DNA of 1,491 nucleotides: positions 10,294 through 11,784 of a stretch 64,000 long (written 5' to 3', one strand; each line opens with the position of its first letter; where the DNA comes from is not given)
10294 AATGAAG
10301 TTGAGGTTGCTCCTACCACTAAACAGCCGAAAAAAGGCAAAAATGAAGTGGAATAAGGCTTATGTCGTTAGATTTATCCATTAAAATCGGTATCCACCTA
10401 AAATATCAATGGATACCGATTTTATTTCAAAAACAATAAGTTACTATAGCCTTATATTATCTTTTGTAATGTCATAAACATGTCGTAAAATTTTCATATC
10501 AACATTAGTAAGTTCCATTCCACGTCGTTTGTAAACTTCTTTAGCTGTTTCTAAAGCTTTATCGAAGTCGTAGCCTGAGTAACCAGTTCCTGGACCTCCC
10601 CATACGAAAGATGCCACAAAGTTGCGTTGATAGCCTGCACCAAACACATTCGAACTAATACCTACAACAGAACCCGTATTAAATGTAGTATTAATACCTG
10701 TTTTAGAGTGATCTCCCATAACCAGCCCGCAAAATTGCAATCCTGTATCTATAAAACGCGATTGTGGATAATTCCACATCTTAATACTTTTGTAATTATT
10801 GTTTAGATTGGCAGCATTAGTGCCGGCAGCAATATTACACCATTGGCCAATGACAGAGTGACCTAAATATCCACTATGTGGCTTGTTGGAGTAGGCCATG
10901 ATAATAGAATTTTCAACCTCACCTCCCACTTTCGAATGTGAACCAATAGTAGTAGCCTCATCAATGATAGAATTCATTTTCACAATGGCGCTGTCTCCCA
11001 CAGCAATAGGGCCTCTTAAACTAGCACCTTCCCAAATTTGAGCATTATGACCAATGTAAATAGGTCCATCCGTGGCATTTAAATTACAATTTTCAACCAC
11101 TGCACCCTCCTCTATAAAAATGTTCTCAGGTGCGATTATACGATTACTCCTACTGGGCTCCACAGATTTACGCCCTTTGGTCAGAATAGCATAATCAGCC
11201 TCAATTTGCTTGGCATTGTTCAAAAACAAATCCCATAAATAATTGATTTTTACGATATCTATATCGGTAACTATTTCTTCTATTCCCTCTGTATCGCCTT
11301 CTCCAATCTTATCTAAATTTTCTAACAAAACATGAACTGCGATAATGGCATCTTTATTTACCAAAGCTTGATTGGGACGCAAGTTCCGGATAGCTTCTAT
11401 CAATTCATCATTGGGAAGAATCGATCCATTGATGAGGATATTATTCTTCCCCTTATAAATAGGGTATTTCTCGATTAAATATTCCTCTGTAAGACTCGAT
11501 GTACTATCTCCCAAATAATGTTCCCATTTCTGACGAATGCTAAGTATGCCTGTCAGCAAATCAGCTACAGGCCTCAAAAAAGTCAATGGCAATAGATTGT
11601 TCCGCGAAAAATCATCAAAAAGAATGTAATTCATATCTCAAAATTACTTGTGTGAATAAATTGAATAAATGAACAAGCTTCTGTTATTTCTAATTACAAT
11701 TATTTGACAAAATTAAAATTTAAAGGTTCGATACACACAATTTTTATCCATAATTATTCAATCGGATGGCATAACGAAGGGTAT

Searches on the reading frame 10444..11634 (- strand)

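Call 48: search_protein_families(library=pfam, proteins=[window:10444-11634:-], max_evalue=0.00001)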
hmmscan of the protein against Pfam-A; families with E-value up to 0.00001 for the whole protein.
window:10444-11634:- (396 aa): 1 family
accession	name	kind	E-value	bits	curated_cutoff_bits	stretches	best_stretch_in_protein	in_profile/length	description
PF13562.11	NTP_transf_4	-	8.4e-50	169.3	27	1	3-156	1-153/153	Sugar nucleotidyl transferase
